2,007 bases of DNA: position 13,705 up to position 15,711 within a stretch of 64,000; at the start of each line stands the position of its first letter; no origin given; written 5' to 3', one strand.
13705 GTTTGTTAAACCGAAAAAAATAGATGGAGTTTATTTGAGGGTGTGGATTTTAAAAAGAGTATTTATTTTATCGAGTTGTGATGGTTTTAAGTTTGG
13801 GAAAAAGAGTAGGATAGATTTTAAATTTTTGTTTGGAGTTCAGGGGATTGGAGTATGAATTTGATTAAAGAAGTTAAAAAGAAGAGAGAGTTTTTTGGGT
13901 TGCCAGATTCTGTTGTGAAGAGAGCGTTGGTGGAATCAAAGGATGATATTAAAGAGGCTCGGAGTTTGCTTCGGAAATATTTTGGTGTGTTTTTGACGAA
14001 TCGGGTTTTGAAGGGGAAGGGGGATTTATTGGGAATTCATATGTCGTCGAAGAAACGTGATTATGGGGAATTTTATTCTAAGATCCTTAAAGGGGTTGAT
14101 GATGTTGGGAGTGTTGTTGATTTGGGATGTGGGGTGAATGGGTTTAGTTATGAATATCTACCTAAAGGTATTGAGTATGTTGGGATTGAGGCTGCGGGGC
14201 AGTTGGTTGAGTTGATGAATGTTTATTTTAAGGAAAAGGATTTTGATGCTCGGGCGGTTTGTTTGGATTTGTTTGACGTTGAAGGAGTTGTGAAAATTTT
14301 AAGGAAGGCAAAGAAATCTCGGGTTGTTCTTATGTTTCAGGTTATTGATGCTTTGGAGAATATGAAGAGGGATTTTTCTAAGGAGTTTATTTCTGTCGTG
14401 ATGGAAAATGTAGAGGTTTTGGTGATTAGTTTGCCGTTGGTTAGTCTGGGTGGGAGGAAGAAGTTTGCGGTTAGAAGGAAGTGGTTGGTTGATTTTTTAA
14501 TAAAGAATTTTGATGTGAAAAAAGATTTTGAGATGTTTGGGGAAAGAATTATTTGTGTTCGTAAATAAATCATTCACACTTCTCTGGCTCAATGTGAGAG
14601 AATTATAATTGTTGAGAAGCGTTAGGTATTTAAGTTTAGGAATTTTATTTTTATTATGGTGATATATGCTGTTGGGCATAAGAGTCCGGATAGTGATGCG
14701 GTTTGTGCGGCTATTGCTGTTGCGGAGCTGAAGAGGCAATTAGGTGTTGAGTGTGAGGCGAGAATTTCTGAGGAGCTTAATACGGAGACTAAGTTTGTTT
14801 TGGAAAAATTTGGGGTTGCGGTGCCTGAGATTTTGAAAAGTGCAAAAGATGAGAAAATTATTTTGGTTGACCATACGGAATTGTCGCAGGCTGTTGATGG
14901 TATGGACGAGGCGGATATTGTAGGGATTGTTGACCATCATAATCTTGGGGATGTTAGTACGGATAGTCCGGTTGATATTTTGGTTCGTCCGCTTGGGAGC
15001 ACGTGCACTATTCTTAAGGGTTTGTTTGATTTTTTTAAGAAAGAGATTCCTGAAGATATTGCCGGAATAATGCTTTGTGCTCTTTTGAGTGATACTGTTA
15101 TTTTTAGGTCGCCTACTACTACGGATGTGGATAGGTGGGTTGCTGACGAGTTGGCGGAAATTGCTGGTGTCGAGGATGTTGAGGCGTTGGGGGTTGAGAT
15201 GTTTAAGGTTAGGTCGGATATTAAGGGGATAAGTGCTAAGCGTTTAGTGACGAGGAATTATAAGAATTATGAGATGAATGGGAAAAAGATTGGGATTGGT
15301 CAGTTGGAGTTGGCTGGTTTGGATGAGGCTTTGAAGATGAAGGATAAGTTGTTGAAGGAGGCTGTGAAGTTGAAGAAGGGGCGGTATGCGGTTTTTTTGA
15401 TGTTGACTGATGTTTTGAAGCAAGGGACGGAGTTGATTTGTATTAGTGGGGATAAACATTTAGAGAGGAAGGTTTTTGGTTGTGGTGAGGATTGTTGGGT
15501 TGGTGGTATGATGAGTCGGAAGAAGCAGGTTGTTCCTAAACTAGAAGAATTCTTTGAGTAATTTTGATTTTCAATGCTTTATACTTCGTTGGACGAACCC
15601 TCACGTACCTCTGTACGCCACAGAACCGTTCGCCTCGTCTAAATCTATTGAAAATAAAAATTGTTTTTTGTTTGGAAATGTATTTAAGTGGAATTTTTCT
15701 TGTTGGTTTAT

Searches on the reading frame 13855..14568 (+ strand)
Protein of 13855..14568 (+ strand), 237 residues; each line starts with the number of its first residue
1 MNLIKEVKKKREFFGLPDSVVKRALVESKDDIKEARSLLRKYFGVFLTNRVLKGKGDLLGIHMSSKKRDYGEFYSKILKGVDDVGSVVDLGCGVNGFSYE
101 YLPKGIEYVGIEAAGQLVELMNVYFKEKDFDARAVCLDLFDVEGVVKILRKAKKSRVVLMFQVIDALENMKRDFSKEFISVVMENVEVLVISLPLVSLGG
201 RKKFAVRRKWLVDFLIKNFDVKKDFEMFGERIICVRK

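Call 13: search_protein_families(library=pfam, proteins=[window:13855-14568:+])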
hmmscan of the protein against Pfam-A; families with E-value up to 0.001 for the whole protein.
window:13855-14568:+ (237 aa): 2 families
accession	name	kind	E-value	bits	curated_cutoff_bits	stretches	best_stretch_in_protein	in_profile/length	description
PF07091.17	FmrO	-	1.7e-07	31.4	27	1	59-204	81-222/255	Ribosomal RNA methyltransferase (FmrO)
PF13489.12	Methyltransf_23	-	5.3e-05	23.4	27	1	69-174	8-101/164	Methyltransferase domain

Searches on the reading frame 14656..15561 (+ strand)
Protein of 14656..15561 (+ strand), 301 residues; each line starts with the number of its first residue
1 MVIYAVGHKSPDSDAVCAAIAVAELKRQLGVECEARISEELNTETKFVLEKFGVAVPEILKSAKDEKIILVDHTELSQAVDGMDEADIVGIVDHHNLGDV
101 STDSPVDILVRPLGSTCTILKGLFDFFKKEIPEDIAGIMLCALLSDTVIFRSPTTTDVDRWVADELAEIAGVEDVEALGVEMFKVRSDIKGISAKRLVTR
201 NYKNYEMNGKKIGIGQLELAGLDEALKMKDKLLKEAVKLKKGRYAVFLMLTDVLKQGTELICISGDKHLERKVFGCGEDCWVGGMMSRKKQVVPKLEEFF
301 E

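Call 13: search_protein_families(library=pfam, proteins=[window:14656-15561:+])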
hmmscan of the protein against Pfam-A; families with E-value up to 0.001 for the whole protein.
window:14656-15561:+ (301 aa): 2 families
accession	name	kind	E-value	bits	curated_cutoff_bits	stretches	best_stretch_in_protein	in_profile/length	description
PF02833.19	DHHA2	-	2.2e-25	89.9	27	1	181-298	2-125/126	DHHA2 domain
PF01368.27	DHH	-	4.5e-19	69.4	28.1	1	3-142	2-124/125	DHH family, N-terminal domain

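Call 18: find_encoding_contigs(protein=window:14656-15561:+, flank=10000, max_places=10)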
Protein window:14656-15561:+ (301 aa): 2 contigs read that carry it; 2 places shown.
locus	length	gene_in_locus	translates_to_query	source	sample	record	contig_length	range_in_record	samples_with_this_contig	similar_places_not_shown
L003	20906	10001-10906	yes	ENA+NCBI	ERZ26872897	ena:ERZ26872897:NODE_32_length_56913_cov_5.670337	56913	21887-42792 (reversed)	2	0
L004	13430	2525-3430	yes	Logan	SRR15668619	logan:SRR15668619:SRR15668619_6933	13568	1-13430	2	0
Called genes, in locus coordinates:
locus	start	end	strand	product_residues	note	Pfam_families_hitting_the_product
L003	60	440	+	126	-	-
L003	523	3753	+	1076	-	PF02811:PHP, PF07733:DNA_pol3_alpha, PF17657:DNA_pol3_finger, PF14579:HHH_6, PF01336:tRNA_anti-codon (weak)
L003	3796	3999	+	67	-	-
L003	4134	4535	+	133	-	-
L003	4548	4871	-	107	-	PF01906:YbjQ_1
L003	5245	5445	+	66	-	-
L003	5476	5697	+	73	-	-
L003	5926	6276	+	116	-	-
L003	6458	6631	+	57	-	-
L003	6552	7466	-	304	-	PF00025:Arf (weak), PF01926:MMR_HSR1, PF02421:FeoB_N, PF02824:TGS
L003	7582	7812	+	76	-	-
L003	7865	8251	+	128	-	-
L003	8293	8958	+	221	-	PF01902:Diphthami_syn_2_N, PF28410:Diphthami_syn_2_C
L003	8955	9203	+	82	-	PF13122:DUF3977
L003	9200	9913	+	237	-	PF07091:FmrO (weak)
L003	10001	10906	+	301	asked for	PF01368:DHH, PF02833:DHHA2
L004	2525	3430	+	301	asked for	PF01368:DHH, PF02833:DHHA2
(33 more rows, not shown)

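Call 20: find_homologous_proteins(query=window:14656-15561:+, max_evalue=1e-20)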
Query window:14656-15561:+ (301 aa): 5740 proteins with E <= 1e-20 among 8000 candidates; the best 120 are listed.
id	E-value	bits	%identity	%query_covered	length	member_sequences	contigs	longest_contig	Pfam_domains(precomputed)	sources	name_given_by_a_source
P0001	6.0e-181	618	92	100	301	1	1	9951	PF01368.28,PF02833.20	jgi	jgi:manganese-dependent inorganic pyrophosphatase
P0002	2.2e-180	617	92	100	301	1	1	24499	PF01368.28,PF02833.20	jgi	jgi:manganese-dependent inorganic pyrophosphatase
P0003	4.2e-180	616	92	100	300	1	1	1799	PF01368.28,PF02833.20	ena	-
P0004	8.9e-180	615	91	100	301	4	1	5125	PF01368.28,PF02833.20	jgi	-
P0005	1.4e-172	591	87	100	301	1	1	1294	PF01368.28,PF02833.20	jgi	jgi:manganese-dependent inorganic pyrophosphatase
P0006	7.1e-153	526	78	100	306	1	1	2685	PF01368.28,PF02833.20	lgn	-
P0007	2.6e-152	524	78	100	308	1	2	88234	PF01368.28,PF02833.20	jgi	-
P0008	1.1e-143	496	75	100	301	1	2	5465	PF01368.28,PF02833.20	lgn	-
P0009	1.6e-142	492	74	99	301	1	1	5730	PF01368.28,PF02833.20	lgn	-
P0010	2.2e-142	492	76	100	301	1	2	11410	PF01368.28,PF02833.20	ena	-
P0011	3.9e-141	488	72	100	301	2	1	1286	PF01368.28,PF02833.20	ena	-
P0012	8.6e-133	460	70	100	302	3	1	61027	PF01368.28,PF02833.20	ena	-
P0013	6.3e-125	435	65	100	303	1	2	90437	PF01368.28,PF02833.20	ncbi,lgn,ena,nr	ncbi:manganese-dependent inorganic pyrophosphatase [Candidatus Pacearchaeota archaeon]|nr:manganese-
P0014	2.1e-124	433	68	100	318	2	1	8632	PF01368.28,PF02833.20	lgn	-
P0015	1.3e-123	430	64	99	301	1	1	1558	PF01368.28,PF02833.20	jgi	jgi:manganese-dependent inorganic pyrophosphatase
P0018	2.5e-121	423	64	99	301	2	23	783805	PF01368.28,PF02833.20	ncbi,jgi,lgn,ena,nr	ncbi:manganese-dependent inorganic pyrophosphatase [archaeon]|jgi:manganese-dependent inorganic pyro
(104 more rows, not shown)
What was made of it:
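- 14656..15561 (+): Upstream host gene of copy 1: Mn-dependent inorganic pyrophosphatase (DHH/DHHA2). Calls 13, 20.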

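Call 21: find_encoding_contigs(protein=P0002, flank=10000, max_places=4)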
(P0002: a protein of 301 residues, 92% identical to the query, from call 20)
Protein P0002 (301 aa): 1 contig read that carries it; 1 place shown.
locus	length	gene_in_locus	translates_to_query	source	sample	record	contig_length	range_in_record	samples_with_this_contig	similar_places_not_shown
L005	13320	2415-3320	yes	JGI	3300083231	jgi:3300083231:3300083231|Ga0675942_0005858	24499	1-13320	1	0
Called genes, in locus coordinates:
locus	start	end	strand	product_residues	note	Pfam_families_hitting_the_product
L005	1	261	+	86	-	?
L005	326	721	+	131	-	-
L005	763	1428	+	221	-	PF01902:Diphthami_syn_2_N, PF28410:Diphthami_syn_2_C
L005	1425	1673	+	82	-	PF13122:DUF3977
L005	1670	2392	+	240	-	PF07091:FmrO, PF13489:Methyltransf_23 (weak)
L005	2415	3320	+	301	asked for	PF01368:DHH, PF02833:DHHA2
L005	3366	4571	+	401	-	PF00675:Peptidase_M16, PF05193:Peptidase_M16_C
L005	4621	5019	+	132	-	-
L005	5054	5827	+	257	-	PF00491:Arginase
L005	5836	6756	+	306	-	-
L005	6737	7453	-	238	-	PF01367:5_3_exonuc (faint), PF02732:ERCC4, PF14520:HHH_5 (faint), PF12826:HHH_2 (faint)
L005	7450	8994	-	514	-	PF00270:DEAD, PF02562:PhoH (faint), PF04851:ResIII, PF18766:SWI2_SNF2 (weak), PF22590:Cas3-like_C_2 (faint), PF21210:RNA_helicase_helical, PF00271:Helicase_C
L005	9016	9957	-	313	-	PF01734:Patatin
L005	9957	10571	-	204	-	-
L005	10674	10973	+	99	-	-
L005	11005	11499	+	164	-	-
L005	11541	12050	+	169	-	-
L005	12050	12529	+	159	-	-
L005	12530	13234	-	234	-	-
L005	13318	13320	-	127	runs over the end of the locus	-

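Call 22: find_encoding_contigs(protein=P0007, flank=10000, max_places=4)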
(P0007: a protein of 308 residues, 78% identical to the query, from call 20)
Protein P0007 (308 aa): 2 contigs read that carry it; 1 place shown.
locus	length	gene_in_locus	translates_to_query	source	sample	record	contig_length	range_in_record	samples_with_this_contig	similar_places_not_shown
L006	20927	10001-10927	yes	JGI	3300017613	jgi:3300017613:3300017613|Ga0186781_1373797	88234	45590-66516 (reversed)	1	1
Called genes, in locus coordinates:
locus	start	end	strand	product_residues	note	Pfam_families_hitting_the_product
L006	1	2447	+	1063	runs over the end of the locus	PF02811:PHP, PF07733:DNA_pol3_alpha, PF17657:DNA_pol3_finger, PF14579:HHH_6, PF01336:tRNA_anti-codon (weak)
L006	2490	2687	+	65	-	-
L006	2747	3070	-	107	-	PF01906:YbjQ_1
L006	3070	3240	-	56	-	-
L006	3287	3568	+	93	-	-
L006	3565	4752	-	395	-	PF01970:TctA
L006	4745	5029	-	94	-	-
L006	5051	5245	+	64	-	-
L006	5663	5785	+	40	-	-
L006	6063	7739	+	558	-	PF01522:Polysacc_deac_1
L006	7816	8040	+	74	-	-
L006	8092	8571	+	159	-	-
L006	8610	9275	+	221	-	PF01902:Diphthami_syn_2_N, PF28410:Diphthami_syn_2_C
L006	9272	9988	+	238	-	-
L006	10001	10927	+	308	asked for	PF01368:DHH, PF02833:DHHA2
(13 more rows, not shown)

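Call 23: find_encoding_contigs(protein=P0012, flank=10000, max_places=4)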
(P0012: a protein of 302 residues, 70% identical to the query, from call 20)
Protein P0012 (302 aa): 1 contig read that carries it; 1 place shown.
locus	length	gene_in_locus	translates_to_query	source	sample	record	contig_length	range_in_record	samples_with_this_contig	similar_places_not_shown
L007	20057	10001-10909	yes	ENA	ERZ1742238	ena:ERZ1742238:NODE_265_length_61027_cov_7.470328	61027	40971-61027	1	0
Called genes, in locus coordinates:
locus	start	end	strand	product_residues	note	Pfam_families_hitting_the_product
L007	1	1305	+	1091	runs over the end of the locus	PF02811:PHP, PF07733:DNA_pol3_alpha, PF17657:DNA_pol3_finger, PF14579:HHH_6, PF01336:tRNA_anti-codon (weak)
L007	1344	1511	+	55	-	-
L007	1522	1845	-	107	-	PF01906:YbjQ_1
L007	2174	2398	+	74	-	-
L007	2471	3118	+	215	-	-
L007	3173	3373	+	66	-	-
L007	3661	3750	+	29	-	-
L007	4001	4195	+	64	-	-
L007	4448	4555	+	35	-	-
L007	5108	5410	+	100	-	-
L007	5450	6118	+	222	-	PF01902:Diphthami_syn_2_N, PF24167:DUF7411 (faint), PF28410:Diphthami_syn_2_C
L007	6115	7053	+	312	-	PF01761:DHQ_synthase, PF24621:DHQS_C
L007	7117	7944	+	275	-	PF01118:Semialdhyde_dh, PF22698:Semialdhyde_dhC_1, PF02774:Semialdhyde_dhC (faint)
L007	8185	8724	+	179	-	PF13328:HD_4, PF01966:HD (weak)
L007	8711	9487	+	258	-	PF07091:FmrO (weak)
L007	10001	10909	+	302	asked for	PF01368:DHH, PF02833:DHHA2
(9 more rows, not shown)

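Call 37: find_encoding_contigs(protein=P0013, flank=10000, max_places=3)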
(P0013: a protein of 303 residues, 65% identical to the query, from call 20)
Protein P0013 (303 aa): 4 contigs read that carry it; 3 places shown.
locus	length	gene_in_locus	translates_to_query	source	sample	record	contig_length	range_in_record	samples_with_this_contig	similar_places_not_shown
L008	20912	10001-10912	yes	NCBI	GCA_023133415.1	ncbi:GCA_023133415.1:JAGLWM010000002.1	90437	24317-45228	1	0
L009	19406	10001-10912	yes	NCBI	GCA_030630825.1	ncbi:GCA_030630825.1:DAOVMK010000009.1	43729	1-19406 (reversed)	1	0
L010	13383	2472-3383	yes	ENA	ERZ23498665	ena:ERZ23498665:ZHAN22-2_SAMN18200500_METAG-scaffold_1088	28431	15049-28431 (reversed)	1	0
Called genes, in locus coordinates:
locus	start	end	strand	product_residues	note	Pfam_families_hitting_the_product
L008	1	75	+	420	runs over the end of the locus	-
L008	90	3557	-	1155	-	PF06848:Disaggr_repeat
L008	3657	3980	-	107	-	PF01906:YbjQ_1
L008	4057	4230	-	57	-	-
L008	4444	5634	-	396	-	PF01970:TctA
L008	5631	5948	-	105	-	-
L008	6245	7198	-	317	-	PF01926:MMR_HSR1, PF02421:FeoB_N, PF02824:TGS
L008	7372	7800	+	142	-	-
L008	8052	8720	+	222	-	PF01902:Diphthami_syn_2_N, PF28410:Diphthami_syn_2_C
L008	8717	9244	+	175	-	PF07685:GATase_3 (weak), PF00117:GATase, PF07722:Peptidase_C26 (faint)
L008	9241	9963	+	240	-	PF07091:FmrO (weak)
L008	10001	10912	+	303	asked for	PF01368:DHH, PF02833:DHHA2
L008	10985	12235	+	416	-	PF00675:Peptidase_M16, PF05193:Peptidase_M16_C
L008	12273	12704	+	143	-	-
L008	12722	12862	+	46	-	-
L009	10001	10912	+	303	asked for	PF01368:DHH, PF02833:DHHA2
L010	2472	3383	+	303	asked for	PF01368:DHH, PF02833:DHHA2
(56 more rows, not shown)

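Call 38: find_encoding_contigs(protein=P0018, flank=10000, max_places=3)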
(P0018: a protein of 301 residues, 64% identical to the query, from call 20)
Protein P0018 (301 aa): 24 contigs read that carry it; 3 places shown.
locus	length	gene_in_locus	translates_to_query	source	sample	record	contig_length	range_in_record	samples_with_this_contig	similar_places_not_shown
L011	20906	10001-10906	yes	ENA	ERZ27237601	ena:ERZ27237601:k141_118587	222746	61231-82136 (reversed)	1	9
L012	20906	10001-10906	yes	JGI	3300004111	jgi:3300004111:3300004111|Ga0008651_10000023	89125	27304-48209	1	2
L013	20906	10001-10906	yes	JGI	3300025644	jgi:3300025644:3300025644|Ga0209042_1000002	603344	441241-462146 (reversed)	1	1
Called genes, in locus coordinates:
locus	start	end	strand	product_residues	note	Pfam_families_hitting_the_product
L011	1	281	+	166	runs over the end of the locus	PF00583:Acetyltransf_1, PF13673:Acetyltransf_10 (faint), PF13508:Acetyltransf_7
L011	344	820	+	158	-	-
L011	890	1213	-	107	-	PF01906:YbjQ_1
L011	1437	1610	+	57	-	-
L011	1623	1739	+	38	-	-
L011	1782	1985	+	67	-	-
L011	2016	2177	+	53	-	-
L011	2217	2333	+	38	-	-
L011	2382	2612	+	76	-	-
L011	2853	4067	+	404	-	-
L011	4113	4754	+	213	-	-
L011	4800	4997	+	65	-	-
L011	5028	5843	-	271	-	PF01926:MMR_HSR1, PF02421:FeoB_N, PF02824:TGS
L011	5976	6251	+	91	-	-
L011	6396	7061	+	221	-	PF01902:Diphthami_syn_2_N, PF24167:DUF7411 (faint), PF28410:Diphthami_syn_2_C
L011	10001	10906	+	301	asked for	PF01368:DHH, PF02833:DHHA2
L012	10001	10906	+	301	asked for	PF01368:DHH, PF02833:DHHA2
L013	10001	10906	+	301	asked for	PF01368:DHH, PF02833:DHHA2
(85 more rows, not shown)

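Call 65: find_encoding_contigs(protein=P0001, flank=10000, max_places=2)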
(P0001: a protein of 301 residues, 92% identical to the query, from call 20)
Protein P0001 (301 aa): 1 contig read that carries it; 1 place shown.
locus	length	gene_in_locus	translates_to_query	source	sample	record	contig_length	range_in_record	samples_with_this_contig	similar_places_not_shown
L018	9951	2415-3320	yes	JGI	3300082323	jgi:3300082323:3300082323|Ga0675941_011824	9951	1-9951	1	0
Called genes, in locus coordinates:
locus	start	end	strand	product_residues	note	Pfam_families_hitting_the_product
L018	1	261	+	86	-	?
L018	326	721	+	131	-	-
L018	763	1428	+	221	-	PF01902:Diphthami_syn_2_N, PF28410:Diphthami_syn_2_C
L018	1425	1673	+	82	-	PF13122:DUF3977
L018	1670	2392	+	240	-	PF07091:FmrO, PF13489:Methyltransf_23 (weak)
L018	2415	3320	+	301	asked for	PF01368:DHH, PF02833:DHHA2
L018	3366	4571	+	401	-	PF00675:Peptidase_M16, PF05193:Peptidase_M16_C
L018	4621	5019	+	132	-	-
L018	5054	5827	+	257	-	PF00491:Arginase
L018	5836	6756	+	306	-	-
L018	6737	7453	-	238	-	PF01367:5_3_exonuc (faint), PF02732:ERCC4, PF14520:HHH_5 (faint), PF12826:HHH_2 (faint)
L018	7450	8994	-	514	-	PF00270:DEAD, PF02562:PhoH (faint), PF04851:ResIII, PF18766:SWI2_SNF2 (weak), PF22590:Cas3-like_C_2 (faint), PF21210:RNA_helicase_helical, PF00271:Helicase_C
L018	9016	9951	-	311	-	?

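Call 66: find_encoding_contigs(protein=P0010, flank=10000, max_places=2)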
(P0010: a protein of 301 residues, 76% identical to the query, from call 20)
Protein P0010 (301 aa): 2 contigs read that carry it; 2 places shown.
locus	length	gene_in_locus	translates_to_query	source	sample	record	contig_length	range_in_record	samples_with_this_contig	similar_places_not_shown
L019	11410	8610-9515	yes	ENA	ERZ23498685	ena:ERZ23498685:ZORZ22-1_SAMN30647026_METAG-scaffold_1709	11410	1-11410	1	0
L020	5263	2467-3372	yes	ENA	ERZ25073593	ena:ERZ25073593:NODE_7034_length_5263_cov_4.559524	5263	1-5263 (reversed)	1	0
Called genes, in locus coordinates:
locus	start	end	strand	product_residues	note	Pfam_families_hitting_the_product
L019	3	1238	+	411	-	?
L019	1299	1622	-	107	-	PF01906:YbjQ_1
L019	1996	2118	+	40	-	-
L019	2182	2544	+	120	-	-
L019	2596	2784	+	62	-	-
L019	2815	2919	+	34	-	-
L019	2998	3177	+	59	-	-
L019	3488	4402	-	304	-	PF00025:Arf (weak), PF01926:MMR_HSR1, PF02421:FeoB_N (weak), PF02824:TGS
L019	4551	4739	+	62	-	-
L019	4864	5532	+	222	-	PF01902:Diphthami_syn_2_N, PF24167:DUF7411 (weak), PF28410:Diphthami_syn_2_C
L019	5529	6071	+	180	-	PF13328:HD_4, PF01966:HD (weak)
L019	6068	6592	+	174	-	PF07685:GATase_3 (weak), PF00117:GATase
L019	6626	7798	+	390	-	PF07690:MFS_1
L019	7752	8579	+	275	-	-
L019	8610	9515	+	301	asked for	PF01368:DHH, PF02833:DHHA2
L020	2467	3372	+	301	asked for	PF01368:DHH, PF02833:DHHA2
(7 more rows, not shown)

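Call 67: find_encoding_contigs(protein=P0014, flank=10000, max_places=2)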
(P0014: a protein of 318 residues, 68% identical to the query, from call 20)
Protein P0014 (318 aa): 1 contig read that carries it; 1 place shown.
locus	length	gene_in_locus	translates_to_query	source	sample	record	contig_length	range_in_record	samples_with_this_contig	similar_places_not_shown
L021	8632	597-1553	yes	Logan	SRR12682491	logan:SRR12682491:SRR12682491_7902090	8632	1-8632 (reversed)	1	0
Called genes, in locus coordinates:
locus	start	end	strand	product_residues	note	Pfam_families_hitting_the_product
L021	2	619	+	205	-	?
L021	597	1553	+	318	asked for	PF01368:DHH, PF02833:DHHA2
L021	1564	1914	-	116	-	-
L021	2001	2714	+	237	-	PF01978:TrmB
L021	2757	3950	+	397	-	PF00675:Peptidase_M16, PF05193:Peptidase_M16_C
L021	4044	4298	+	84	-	-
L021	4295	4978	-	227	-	PF02732:ERCC4, PF01367:5_3_exonuc (weak), PF12826:HHH_2 (weak), PF14520:HHH_5 (weak)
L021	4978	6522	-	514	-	PF00270:DEAD, PF04851:ResIII, PF18766:SWI2_SNF2 (weak), PF21210:RNA_helicase_helical, PF00271:Helicase_C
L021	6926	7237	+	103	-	-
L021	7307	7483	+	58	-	-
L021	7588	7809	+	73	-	-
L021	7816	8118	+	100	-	-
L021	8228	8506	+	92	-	-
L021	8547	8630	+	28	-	?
